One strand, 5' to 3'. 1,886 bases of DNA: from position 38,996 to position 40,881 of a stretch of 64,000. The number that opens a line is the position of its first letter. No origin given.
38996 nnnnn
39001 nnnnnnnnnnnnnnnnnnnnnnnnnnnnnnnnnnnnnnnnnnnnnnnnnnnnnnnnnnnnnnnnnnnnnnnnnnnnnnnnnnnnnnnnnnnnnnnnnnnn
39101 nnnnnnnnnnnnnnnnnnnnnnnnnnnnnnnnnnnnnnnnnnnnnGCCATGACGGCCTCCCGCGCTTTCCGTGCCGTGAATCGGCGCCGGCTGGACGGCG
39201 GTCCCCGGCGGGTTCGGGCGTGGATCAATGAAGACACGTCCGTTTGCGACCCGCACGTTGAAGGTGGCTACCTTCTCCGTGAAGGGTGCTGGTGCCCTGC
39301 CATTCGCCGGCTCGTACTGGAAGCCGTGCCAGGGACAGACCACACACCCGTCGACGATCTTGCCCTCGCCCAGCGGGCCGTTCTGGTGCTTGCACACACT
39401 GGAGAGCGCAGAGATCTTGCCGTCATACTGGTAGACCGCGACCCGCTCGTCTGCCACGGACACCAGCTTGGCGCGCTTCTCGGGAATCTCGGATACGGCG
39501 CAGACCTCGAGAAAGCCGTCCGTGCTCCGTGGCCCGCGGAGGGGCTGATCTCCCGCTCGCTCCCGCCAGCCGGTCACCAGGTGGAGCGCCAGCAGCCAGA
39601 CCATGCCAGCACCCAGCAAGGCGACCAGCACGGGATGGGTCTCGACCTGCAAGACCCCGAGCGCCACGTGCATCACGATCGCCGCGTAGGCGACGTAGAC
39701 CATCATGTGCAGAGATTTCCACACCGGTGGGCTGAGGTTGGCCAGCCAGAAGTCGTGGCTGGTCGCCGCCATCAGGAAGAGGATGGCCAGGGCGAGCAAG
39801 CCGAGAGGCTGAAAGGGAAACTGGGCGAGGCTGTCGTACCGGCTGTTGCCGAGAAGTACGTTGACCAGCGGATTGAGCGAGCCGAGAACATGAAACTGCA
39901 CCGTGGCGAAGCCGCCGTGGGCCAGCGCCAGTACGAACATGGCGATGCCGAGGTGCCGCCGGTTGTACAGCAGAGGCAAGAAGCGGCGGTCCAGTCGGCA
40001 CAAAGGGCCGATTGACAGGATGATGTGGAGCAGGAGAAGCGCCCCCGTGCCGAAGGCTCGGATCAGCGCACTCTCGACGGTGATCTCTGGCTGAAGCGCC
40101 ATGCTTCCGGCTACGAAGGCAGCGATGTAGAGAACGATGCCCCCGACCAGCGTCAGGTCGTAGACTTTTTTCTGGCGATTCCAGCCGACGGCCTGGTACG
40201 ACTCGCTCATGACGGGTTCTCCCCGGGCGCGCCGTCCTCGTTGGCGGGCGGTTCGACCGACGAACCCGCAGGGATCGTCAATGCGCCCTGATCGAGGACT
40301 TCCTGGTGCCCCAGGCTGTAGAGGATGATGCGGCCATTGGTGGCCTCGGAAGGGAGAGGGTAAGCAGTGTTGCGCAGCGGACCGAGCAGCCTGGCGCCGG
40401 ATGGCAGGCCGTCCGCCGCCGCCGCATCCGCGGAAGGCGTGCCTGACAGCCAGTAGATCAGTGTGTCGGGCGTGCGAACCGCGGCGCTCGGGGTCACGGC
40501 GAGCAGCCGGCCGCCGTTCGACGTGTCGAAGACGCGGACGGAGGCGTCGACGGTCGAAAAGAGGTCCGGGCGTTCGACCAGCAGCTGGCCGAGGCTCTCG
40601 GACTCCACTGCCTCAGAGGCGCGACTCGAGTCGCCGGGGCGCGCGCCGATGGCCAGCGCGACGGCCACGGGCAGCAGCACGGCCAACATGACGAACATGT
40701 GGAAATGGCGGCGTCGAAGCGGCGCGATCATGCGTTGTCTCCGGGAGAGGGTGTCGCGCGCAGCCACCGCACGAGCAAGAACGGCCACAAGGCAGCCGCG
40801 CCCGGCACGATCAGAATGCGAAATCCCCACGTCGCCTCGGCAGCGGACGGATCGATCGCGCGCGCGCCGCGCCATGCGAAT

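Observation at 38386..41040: Four-gene coupled operon around a ferric-reductase-TM::Rieske fusion, a possible transmembrane electron-export module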

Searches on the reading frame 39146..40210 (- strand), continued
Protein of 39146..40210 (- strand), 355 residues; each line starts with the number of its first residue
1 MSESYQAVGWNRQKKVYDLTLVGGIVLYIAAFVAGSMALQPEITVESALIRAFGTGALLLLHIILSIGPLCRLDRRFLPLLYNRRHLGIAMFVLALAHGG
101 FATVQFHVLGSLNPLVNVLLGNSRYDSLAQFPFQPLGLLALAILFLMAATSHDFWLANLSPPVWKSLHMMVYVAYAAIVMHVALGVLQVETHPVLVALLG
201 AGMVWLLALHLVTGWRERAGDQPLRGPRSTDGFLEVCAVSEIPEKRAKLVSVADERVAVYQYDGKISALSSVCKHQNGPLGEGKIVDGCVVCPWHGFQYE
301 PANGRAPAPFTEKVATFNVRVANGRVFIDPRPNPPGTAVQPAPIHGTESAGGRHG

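Call 35: search_solved_structures(query=A2, max_evalue=0.01, show_alignments=0)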
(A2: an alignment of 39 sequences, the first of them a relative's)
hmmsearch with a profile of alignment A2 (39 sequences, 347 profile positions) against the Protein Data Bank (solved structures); distinct sequences matched with E-value up to 0.01: 36.
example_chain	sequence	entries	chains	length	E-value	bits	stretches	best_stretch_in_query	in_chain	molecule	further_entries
2qpz_A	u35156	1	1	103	3.7e-11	46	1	231-328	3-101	Naphthalene 1,2-dioxygenase system ferredoxin subunit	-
2e4p_A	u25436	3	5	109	6.6e-11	45.2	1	231-329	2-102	Biphenyl dioxygenase ferredoxin subunit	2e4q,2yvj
1fqt_A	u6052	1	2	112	1.3e-10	44.2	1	230-330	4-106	RIESKE-TYPE FERREDOXIN OF BIPHENYL DIOXYGENASE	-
5bok_A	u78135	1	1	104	2.5e-10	43.3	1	229-328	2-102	Ferredoxin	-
2i7f_A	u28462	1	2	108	3e-10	43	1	233-329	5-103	Ferredoxin component of dioxygenase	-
3d89_A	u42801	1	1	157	9.4e-10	41.4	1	226-304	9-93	Rieske domain-containing protein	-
1vck_A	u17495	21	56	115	1.3e-09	41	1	230-331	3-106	ferredoxin component of carbazole | Ferredoxin CarAc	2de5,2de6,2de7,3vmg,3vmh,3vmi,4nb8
8hn2_A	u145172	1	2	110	7.4e-09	38.5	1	234-329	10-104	Cytochrome b6-f complex iron-sulfur subunit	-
8jng_A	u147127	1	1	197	7.3e-08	35.2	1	214-303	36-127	Methanesulfonate monooxygenase ferredoxin subunit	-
1vm9_A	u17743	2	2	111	1.7e-07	34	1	232-331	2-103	Toluene-4-monooxygenase system protein C | Toluene-4-monooxygenase system ferredoxin subunit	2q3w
1sjg_A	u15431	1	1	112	4.1e-07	32.7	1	232-331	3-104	Toluene-4-monooxygenase system protein C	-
4p1c_H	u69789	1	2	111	1.1e-06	31.3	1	254-331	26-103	Toluene-4-monooxygenase system ferredoxin subunit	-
4p1b_H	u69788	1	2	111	1.2e-06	31.2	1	254-331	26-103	Toluene-4-monooxygenase system ferredoxin subunit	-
3gce_A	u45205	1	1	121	3e-06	29.9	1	227-332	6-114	Ferredoxin component of carbazole 1,9a-dioxygenase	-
6icp_A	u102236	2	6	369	4.9e-06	29.2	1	225-336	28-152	Methylxanthine N1-demethylase NdmA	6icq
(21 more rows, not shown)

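Call 53: find_encoding_contigs(protein=P0056, flank=10000, max_places=2)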
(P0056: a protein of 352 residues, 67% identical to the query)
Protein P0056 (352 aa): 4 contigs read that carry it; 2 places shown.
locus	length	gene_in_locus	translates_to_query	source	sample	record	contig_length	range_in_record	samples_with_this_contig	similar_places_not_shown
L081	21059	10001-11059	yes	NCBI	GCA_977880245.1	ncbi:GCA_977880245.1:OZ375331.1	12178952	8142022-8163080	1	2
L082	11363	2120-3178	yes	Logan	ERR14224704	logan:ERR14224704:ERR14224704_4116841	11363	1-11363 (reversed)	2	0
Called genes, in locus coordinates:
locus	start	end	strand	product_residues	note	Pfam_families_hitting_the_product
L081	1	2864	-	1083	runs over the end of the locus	PF00082:Peptidase_S8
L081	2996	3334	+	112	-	PF07883:Cupin_2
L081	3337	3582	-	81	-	PF13490:zf-HC2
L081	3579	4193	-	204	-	PF07638:Sigma70_ECF (faint), PF04542:Sigma70_r2, PF08281:Sigma70_r4_2, PF04545:Sigma70_r4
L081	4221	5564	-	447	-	PF00232:Glyco_hydro_1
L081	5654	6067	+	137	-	-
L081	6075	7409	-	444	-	PF01011:PQQ (faint), PF13360:PQQ_2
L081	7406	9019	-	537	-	PF00355:Rieske, PF01645:Glu_synthase, PF01070:FMN_dh (faint)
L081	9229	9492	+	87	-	-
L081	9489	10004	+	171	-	-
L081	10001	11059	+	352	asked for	PF01794:Ferric_reduct, PF00355:Rieske, PF13806:Rieske_2, PF22543:Rieske_4 (weak)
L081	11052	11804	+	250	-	-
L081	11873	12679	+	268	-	PF13444:Acetyltransf_5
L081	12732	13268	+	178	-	PF05163:DinB, PF12867:DinB_2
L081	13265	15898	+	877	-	PF00561:Abhydrolase_1, PF12146:Hydrolase_4 (weak), PF12697:Abhydrolase_6, PF09335:VTT_dom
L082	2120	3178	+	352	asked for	PF01794:Ferric_reduct, PF00355:Rieske, PF13806:Rieske_2, PF22543:Rieske_4 (weak)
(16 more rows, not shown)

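Call 54: find_encoding_contigs(protein=P0091, flank=10000, max_places=2)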
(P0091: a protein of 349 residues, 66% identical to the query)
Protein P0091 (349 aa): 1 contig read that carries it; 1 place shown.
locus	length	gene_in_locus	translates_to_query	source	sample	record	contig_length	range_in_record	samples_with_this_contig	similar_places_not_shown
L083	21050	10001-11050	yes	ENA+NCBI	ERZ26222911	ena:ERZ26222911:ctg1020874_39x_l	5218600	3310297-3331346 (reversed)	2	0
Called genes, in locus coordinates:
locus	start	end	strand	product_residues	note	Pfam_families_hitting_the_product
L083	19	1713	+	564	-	PF00486:Trans_reg_C, PF13374:TPR_10 (faint), PF00515:TPR_1 (faint), PF07719:TPR_2 (faint), PF13181:TPR_8 (faint), PF13414:TPR_11 (faint), PF13432:TPR_16 (weak), PF14559:TPR_19, +2 more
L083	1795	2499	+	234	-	PF14686:fn3_3 (weak), PF13620:CarboxypepD_reg (weak)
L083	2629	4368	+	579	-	PF00115:COX1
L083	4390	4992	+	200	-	PF00510:COX3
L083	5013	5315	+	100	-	PF03626:COX4_pro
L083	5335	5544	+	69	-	-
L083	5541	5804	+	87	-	-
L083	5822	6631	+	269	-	PF00116:COX2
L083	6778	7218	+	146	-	PF20136:DUF6526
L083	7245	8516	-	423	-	-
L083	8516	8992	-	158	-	PF04945:YHS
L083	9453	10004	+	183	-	-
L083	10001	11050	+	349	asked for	PF01794:Ferric_reduct, PF00355:Rieske, PF13806:Rieske_2, PF22543:Rieske_4 (weak)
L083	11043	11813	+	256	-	-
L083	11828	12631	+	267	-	PF13444:Acetyltransf_5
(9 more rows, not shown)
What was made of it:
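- One locus sits beside a cytochrome oxidase operon (call 54).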

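Call 62: predict_structure(alignment_id=A5)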
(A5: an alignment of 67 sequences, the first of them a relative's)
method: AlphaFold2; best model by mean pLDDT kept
length: 355 residues; sequences in the alignment: 67
mean_pLDDT: 83.2   pTM: 0.78
mean pLDDT of the five models: 83.2, 82.0, 81.9, 81.6, 77.9
residues with pLDDT >= 90: 147; 70-90: 159; 50-70: 33; < 50: 16
segments of 3 or more residues with pLDDT < 50: 1-8, 348-355
pLDDT, mean of each block of 10 residues (from residue 1): 47 84 97 94 92 93 92 85 85 91 82 73 64 81 81 61 77 87 75 82 92 86 77 93 93 88 96 73 86 82 90 93 95 95 70 41
secondary structure, 60 per line:
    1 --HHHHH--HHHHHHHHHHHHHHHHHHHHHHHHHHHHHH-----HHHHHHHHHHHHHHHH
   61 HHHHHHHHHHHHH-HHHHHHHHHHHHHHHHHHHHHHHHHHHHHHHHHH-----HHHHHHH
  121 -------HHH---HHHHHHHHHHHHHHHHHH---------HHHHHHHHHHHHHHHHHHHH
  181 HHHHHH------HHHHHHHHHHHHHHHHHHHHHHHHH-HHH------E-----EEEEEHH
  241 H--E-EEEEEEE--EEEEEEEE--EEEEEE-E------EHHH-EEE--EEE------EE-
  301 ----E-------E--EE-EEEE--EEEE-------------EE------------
elements in order: H3-7 H10-39 H45-73 H75-108 H114-120 H134-151 H161-186 H193-217 E234-238 E246-252 E255-262 E265-270 E284-286 E289-291 E319-322 E325-328
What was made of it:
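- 39143..40210 (-): g3: 355-aa fusion of a ferric-reductase-type six-helix di-heme domain and a C-terminal Rieske [2Fe-2S] domain. AF2 pLDDT 83, pTM 0.78 (call 62).
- On Ferric reductase domain superfamily (PF01794): Six long helices in the AF2 model (call 62).
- Checked: The AF2 model shows six long helices (call 62).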

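Call 64: fold_search(model_id=the predicted structure, library=pdb)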
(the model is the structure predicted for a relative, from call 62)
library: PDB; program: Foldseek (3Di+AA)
matches with E <= 10: 336; with E <= 0.001: 106
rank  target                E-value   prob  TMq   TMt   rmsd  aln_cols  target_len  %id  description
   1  6llh_F                8.1e-07  1.00  0.26  0.82   3.2       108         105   27  Biphenyl-2,3-diol-soaked resting complex of Oxy and Fd in carbazole 1,9a-dioxygenase (released 2021-01-27)
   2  1vck                  9.0e-07  1.00  0.27  0.86   2.0       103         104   27  Crystal structure of ferredoxin component of carbazole 1,9a-dioxygenase of Pseudomonas resinovorans strain CA10 (released 2005-03-01)
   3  4nbe_E                9.4e-07  1.00  0.27  0.82   2.0       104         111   26  Fluorene-bound oxygenase with Phe275 replaced by Trp and ferredoxin complex of carbazole 1,9a-dioxygenase (form2) (released 2014-03-26)
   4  4nbb_E                9.9e-07  1.00  0.27  0.80   2.1       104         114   27  Carbazole- and oxygen-bound oxygenase with Ile262 replaced by Val and ferredoxin complex of carbazole 1,9a-dioxygenase (released 2014-03-26)
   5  4nbc_F                1.0e-06  1.00  0.26  0.84   1.9        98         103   28  Oxygenase with Phe275 replaced by Trp and ferredoxin complex of carbazole 1,9a-dioxygenase (form1) (released 2014-03-26)
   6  4nb9_E                1.1e-06  1.00  0.27  0.82   2.1       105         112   27  Oxygenase with Ile262 replaced by Val and ferredoxin complex of carbazole 1,9a-dioxygenase (released 2014-03-26)
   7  4nb8_E                1.2e-06  1.00  0.27  0.83   2.0       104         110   26  Oxygenase with Ile262 replaced by Leu and ferredoxin complex of carbazole 1,9a-dioxygenase (released 2014-03-26)
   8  5bok                  1.3e-06  1.00  0.26  0.87   1.8        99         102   24  Ferredoxin component of 3-nitrotoluene dioxygenase from Diaphorobacter sp. strain DS2 (released 2016-07-27)
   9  2de5_E                1.4e-06  1.00  0.27  0.85   2.1       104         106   27  Crystal structure of the electron transfer complex between oxygenase and ferredoxin in carbazole 1,9a-dioxygenase (released 2006-12-05)
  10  2de5_D                1.5e-06  1.00  0.26  0.82   2.0        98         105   28  Crystal structure of the electron transfer complex between oxygenase and ferredoxin in carbazole 1,9a-dioxygenase (released 2006-12-05)
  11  2de7_E                1.9e-06  1.00  0.27  0.85   2.1       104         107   27  The substrate-bound complex between oxygenase and ferredoxin in carbazole 1,9a-dioxygenase (released 2006-12-05)
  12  2qpz                  2.0e-06  1.00  0.26  0.84   1.9        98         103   31  Naphthalene 1,2-dioxygenase Rieske ferredoxin (released 2008-09-02)
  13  7bui_E                2.0e-06  1.00  0.27  0.84   2.1       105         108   27  Complex of reduced oxygenase and oxidized ferredoxin in carbazole 1,9a- dioxygenase (released 2021-04-07)
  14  2e4q_C                3.0e-06  1.00  0.27  0.84   2.2       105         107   27  Crystal structure of BphA3 (reduced form) (released 2007-10-16)
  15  7buh                  3.0e-06  1.00  0.26  0.78   1.9        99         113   27  Reduced ferredoxin of carbazole 1,9a-dioxygenase (released 2021-04-07)
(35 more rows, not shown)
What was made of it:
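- On Ferric reductase domain superfamily (PF01794): The 50 Foldseek matches listed (of 106 with E <= 0.001) all cover the Rieske domain (call 64).
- On Rieske [2Fe-2S] domain (PF00355), low-potential ferredoxin type: TM-score 0.82-0.87 to dioxygenase ferredoxins (call 64).
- It is closest in sequence and fold to low-potential ferredoxins that hand electrons to another Rieske centre (calls 35, 64).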

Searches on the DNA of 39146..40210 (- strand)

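Call 72: search_rna_families(sources=[L001, L003, L006, L008, L010, L025, L039, L045, L052, L067, L078], threshold=gathering)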
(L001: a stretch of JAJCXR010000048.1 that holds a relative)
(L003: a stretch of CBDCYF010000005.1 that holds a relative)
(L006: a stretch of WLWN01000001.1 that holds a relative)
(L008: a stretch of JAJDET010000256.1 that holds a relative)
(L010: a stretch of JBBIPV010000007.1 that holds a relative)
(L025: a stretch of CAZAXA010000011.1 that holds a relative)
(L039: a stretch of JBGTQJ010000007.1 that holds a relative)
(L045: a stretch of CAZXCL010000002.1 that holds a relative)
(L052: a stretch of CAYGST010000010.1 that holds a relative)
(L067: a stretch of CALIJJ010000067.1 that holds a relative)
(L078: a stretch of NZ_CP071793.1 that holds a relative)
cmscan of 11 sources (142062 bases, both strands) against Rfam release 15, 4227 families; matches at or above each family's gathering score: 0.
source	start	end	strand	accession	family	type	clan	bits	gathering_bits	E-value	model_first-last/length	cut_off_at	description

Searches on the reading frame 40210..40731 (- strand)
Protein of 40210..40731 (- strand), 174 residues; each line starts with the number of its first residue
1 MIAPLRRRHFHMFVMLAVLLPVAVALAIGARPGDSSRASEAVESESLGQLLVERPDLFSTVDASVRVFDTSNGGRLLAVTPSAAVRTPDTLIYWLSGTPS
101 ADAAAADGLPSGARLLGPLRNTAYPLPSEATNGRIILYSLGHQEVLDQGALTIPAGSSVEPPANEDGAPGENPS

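Call 4: search_protein_families(library=pfam, proteins=[window:40210-40731:-], max_evalue=0.1)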
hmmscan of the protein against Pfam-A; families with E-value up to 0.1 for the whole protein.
window:40210-40731:- (174 aa): 0 families

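Call 5: search_protein_families(library=ncbifam, proteins=[window:40210-40731:-], max_evalue=0.1)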
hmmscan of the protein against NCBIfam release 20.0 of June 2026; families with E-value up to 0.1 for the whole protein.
window:40210-40731:- (174 aa): 0 families

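Call 37: find_homologous_proteins(query=window:40210-40731:-, max_evalue=0.001)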
Query window:40210-40731:- (174 aa): 3 proteins with E <= 0.001 among 1722 candidates.
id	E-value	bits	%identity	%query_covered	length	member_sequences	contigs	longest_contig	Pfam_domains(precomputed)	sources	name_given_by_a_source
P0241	3.3e-105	367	100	100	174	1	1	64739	-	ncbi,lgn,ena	-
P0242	2.3e-49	186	58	91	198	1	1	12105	-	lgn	-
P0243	6.2e-10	57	39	84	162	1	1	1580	-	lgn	-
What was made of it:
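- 40207..40731 (-): g2: 174-aa single-span protein with a conserved cytoplasmic N-terminus (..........), one TM span (12-30) and a fast-evolving periplasmic beta-rich domain without conserved Cys. Only 3 word-search homologues (call 37).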

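Call 47: search_solved_structures(query=A3, max_evalue=10)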
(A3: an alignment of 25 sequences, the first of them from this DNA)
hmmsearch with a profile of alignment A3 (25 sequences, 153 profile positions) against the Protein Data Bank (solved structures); distinct sequences matched with E-value up to 10: 173 (the best 60 are shown).
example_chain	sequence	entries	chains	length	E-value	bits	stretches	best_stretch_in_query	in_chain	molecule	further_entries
8w5w_L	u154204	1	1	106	0.014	18.8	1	54-106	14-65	Light chain of Ab8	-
7tgg_A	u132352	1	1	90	0.024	18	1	1-53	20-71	Geopilin domain 1 protein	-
3dus_A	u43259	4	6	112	0.041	17.3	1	64-104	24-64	antibody Fv fragment SAG506-01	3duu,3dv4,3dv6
3dur_A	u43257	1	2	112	0.047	17.1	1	64-104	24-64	antibody Fv fragment SAG173-04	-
8gsc_L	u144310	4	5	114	0.05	17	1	62-104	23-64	Light chain of 6D10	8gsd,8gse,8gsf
8zym_D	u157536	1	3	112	0.056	16.8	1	65-104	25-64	antibody light chain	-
6aj9_E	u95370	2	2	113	0.063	16.7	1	60-105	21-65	VL of Fab 11G1 | light chain variable region of Fab 18A7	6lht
9egp_A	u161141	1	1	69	0.069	16.5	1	1-47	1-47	Geopilin domain 1 protein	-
7wp6_I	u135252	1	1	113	0.089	16.2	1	63-104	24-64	36H6 light chain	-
7upd_E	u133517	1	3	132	0.1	16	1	64-104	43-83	Fab 2B12 light chain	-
9pv5_L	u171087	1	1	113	0.1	16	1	63-104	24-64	W6-03 mouse Fab light chain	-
7sww_L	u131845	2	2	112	0.13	15.7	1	59-104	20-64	SARS2-57 Fv light chain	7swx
6h3t_L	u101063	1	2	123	0.13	15.7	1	64-104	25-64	scFv 1C11 VL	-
8fwf_L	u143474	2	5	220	0.13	15.7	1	64-105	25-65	Fab235, light chain | Fab235, L chain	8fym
6bsp_B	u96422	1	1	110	0.13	15.7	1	61-104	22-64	U4 Light chain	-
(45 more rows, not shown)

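Call 48: search_protein_families(library=pfam, alignment_id=A3, max_evalue=1)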
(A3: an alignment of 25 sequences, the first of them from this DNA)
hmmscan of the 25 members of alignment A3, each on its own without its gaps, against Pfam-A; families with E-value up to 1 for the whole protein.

A. member 1, seq(174 aa): 0 families

B. families by the number of members that match (of 25 scanned): 9 families
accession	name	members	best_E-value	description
PF13624.11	SurA_N_3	1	0.0097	SurA-like N-terminal domain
PF09656.15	PGPGW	1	0.039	Putative transmembrane protein (PGPGW)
PF08884.16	Flagellin_D3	1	0.04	Flagellin D3 domain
PF13396.11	PLDc_N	1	0.052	Phospholipase_D-nuclease N-terminal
PF04973.17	NMN_transporter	1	0.12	Nicotinamide mononucleotide transporter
PF16128.11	DUF4840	1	0.15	Domain of unknown function (DUF4840)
PF17186.10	Lipocalin_9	1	0.24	Lipocalin-like domain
PF03319.19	EutN_CcmL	1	0.25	Ethanolamine utilisation protein EutN/carboxysome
PF07465.18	PsaM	1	0.4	Photosystem I protein M (PsaM)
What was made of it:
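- On Any named family for g1, g2 or g4: No hits for any of the three in Pfam or NCBIfam (calls 4, 5, 48).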
